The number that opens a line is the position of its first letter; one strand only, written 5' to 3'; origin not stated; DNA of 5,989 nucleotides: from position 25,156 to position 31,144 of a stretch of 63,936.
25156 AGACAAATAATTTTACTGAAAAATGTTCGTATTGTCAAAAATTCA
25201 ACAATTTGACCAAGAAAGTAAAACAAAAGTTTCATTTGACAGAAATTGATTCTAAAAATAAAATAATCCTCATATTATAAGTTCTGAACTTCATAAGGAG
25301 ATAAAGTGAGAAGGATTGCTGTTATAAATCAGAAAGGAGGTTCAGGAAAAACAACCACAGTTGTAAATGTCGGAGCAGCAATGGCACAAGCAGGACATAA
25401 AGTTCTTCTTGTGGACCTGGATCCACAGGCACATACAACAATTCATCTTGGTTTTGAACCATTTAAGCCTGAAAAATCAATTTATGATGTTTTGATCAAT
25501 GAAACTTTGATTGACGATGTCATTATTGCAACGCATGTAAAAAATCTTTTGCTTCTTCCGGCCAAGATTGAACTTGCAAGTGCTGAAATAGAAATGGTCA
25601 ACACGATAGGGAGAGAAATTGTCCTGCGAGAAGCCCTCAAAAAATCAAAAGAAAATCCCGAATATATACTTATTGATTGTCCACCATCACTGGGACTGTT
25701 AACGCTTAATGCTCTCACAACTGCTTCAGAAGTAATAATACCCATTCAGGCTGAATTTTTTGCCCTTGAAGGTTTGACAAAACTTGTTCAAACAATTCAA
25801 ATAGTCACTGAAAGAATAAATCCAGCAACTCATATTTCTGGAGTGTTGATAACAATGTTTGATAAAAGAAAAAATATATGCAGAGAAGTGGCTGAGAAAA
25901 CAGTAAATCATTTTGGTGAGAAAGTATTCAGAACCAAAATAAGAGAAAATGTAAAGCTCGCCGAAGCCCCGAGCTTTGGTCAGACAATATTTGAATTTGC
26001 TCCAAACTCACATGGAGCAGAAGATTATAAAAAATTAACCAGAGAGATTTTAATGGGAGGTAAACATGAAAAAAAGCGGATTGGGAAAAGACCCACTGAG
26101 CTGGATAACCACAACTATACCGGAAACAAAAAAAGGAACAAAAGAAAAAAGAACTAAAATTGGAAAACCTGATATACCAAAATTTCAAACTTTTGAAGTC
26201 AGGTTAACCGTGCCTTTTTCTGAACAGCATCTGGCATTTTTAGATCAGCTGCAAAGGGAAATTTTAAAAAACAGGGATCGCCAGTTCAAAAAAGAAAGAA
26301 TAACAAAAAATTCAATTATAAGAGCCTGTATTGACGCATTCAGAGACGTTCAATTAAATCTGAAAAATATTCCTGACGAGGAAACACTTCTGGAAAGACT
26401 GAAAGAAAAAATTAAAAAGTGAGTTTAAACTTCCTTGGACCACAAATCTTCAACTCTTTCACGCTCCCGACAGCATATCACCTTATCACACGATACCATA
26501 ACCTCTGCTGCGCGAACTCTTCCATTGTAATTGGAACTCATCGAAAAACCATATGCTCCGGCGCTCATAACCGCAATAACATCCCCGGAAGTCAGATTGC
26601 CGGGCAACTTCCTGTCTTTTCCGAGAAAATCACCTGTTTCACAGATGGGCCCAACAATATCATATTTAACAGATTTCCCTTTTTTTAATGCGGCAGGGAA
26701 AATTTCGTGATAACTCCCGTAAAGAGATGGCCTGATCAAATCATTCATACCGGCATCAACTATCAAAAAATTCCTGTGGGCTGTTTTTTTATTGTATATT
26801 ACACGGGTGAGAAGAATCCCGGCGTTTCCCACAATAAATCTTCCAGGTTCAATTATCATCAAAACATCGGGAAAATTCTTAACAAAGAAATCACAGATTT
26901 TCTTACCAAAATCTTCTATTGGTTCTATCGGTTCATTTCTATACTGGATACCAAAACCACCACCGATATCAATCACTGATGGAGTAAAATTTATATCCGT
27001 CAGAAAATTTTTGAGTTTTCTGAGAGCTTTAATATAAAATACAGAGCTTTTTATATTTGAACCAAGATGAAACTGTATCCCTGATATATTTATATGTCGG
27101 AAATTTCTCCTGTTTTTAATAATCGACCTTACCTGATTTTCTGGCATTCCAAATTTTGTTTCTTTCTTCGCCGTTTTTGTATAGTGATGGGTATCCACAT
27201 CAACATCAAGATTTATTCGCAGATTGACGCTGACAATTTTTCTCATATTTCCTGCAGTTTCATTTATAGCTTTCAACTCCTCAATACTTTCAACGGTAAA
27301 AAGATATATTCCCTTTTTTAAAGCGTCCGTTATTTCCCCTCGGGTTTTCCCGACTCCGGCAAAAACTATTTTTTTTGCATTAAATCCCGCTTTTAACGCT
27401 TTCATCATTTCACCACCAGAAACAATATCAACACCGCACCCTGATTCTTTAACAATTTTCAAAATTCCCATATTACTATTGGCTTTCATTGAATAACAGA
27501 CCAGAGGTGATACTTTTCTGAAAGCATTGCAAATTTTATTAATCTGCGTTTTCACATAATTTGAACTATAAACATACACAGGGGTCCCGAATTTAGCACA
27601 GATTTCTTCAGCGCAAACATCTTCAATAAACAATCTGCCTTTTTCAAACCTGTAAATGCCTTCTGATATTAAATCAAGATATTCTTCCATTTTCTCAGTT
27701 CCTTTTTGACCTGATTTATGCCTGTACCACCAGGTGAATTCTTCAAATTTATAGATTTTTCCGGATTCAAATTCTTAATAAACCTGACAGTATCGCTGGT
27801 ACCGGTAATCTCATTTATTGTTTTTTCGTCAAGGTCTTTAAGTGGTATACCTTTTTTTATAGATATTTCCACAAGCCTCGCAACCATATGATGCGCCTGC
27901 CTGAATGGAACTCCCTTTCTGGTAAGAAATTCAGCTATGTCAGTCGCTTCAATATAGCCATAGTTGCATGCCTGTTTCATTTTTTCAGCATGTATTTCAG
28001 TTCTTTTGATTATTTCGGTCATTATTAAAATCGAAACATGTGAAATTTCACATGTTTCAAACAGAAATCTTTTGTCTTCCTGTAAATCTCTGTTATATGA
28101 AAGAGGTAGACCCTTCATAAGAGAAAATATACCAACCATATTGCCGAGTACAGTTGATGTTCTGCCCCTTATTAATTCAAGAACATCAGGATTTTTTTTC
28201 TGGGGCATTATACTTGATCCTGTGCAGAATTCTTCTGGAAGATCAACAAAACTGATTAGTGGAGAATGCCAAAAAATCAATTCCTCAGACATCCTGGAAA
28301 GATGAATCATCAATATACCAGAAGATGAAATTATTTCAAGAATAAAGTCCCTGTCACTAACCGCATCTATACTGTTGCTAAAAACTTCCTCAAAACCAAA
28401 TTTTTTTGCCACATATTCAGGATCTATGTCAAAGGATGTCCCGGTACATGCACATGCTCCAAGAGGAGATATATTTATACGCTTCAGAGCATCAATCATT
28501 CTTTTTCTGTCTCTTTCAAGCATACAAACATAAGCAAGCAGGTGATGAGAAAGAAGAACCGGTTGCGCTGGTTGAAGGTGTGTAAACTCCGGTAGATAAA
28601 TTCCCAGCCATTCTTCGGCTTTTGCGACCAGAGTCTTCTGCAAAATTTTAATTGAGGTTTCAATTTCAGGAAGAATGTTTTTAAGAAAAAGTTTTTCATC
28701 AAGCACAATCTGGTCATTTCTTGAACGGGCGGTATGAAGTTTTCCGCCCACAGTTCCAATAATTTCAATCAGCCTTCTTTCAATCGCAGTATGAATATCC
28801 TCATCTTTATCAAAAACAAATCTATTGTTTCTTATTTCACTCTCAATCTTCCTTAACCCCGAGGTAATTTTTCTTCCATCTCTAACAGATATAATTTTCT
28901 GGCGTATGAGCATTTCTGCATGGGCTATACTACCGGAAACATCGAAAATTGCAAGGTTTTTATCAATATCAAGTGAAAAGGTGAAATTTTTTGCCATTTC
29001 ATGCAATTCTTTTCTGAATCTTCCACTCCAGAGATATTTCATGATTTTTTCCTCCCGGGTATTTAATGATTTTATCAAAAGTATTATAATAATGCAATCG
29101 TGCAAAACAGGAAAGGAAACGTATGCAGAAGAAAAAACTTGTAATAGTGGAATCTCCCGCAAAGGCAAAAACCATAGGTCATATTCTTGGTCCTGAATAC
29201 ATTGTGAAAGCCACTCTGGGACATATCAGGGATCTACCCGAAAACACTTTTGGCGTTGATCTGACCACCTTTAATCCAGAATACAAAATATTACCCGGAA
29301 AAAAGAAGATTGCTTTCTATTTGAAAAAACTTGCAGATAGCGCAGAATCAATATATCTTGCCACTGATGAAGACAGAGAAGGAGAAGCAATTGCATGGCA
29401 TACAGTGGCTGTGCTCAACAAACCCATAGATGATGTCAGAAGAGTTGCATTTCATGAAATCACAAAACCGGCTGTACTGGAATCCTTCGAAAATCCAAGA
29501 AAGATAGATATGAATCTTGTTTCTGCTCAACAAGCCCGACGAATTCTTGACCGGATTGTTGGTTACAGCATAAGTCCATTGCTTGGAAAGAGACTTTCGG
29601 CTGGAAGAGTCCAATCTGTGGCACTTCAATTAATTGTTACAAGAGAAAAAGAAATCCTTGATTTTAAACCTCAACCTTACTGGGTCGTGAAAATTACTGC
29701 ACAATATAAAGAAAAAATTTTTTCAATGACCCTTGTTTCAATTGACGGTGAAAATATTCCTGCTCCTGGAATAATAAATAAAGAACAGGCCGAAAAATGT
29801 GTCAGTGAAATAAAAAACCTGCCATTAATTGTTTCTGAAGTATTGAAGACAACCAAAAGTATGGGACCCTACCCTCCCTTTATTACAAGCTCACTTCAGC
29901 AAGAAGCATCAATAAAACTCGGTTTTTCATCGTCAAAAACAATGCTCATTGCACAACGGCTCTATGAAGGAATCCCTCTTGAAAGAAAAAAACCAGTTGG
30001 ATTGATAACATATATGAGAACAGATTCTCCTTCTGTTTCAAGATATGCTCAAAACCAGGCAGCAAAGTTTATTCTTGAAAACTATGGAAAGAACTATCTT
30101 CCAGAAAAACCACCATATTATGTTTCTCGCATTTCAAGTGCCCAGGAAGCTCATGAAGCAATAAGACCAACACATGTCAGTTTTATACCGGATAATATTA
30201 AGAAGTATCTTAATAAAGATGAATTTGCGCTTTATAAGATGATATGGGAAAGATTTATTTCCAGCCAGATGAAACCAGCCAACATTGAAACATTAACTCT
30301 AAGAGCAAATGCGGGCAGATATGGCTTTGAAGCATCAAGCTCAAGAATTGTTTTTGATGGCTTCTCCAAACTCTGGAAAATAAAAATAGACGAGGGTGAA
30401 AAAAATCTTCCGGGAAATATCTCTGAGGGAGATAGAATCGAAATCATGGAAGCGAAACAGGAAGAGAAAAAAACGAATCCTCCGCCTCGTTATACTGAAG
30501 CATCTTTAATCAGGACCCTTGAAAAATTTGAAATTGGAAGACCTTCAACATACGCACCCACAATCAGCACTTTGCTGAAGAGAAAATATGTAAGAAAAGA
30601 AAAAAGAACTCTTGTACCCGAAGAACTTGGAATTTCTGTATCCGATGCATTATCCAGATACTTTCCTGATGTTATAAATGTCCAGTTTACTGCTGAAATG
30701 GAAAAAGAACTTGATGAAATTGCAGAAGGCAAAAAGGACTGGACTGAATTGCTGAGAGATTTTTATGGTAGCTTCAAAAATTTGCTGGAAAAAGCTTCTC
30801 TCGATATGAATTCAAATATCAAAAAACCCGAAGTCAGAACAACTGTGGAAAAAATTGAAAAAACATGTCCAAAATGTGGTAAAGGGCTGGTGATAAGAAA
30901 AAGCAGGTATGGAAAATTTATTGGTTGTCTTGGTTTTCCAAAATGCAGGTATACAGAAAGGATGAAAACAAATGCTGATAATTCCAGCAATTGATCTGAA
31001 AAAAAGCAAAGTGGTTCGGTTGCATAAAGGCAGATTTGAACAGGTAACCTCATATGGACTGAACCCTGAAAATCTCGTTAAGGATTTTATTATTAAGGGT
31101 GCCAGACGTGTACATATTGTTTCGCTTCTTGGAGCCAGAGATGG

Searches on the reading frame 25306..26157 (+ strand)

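Call 49: search_protein_families(library=pfam, proteins=[window:25306-26157:+], max_evalue=0.000001)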
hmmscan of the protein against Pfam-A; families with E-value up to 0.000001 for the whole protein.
window:25306-26157:+ (283 aa): 6 families
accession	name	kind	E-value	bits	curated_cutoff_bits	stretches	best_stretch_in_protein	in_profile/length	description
PF13614.12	AAA_31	-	9.1e-62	208.6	27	1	1-174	1-174/177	AAA domain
PF01656.29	CbiA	-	8.4e-25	87.6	25.4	1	4-228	1-125/125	CobQ/CobB/MinD/ParA nucleotide binding domain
PF00142.24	Fer4_NifH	-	2.7e-14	53.8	25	1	6-74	4-70/271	4Fe-4S iron sulfur cluster binding proteins, NifH/frxC family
PF09140.17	MipZ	-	5.3e-12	46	20.7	1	3-45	2-44/262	ATPase MipZ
PF06564.18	CBP_BcsQ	-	1.8e-09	37.9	21.3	1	1-245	1-230/234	Cellulose biosynthesis protein BcsQ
PF10609.15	ParA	-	8.9e-09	35.6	27.1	0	3-39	5-41/246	NUBPL iron-transfer P-loop NTPase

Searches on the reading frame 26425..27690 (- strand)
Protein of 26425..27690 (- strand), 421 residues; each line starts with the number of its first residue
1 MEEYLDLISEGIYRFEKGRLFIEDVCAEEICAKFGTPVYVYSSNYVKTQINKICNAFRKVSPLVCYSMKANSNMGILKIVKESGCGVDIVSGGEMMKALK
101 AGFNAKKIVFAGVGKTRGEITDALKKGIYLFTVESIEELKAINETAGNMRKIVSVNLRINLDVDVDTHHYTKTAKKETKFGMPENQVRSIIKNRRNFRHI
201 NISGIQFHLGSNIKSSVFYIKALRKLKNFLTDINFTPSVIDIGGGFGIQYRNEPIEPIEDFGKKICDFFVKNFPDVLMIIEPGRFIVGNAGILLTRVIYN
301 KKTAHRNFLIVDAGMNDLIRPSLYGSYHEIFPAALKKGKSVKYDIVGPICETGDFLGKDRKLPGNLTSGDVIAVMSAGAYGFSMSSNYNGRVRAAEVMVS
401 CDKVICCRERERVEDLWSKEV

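Call 49: search_protein_families(library=pfam, proteins=[window:26425-27690:-], max_evalue=0.000001)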
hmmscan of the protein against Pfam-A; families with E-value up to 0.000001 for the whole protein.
window:26425-27690:- (421 aa): 2 families
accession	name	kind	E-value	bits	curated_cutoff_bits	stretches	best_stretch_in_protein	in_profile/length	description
PF02784.22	Orn_Arg_deC_N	-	3.5e-54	184.2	23.4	1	49-288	3-247/247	Pyridoxal-dependent decarboxylase, pyridoxal binding domain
PF00278.28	Orn_DAP_Arg_deC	-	4.7e-31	107.4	23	1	39-378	2-95/95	Pyridoxal-dependent decarboxylase, C-terminal sheet domain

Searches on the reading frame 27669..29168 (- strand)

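Call 50: search_protein_families(library=pfam, proteins=[window:27669-29168:-], max_evalue=0.000001)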
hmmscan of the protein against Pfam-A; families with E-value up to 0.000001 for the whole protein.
window:27669-29168:- (499 aa): 2 families
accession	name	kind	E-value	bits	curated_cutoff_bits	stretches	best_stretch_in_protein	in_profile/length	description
PF00206.25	Lyase_1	-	7.4e-61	206.7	27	1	49-342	1-312/312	Lyase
PF14698.11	ASL_C2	-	6.7e-17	62.1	27.3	1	405-474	1-69/69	Argininosuccinate lyase C-terminal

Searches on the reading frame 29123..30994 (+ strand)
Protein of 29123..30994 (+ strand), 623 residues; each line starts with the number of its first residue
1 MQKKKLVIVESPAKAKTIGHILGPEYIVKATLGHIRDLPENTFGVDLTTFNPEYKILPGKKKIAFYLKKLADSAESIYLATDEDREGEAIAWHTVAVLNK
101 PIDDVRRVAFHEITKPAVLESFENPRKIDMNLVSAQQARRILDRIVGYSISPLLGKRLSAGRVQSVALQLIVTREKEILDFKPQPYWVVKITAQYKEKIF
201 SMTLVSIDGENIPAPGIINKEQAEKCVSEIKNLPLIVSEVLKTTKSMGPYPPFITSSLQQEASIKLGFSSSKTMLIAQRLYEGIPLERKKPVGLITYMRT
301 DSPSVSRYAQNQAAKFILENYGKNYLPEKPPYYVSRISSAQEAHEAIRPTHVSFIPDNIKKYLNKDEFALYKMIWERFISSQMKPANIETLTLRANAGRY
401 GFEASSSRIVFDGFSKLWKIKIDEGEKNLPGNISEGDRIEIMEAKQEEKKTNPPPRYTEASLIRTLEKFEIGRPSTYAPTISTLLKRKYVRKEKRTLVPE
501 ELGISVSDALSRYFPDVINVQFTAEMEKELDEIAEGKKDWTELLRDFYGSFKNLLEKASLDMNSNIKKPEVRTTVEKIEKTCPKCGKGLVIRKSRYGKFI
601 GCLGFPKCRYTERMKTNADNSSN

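Call 50: search_protein_families(library=pfam, proteins=[window:29123-30994:+], max_evalue=0.000001)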
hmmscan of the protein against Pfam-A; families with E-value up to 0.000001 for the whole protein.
window:29123-30994:+ (623 aa): 3 families
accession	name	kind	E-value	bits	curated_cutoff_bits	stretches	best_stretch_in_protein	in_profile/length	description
PF01131.25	Topoisom_bac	-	3.2e-120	402.3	35.1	1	127-544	1-410/411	DNA topoisomerase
PF01751.28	Toprim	-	1.2e-18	67.5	23.1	1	5-113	1-96/96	Toprim domain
PF01396.24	Zn_ribbon_Top1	-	2.6e-14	53.2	32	1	580-616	2-38/39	Topoisomerase DNA binding C4 zinc finger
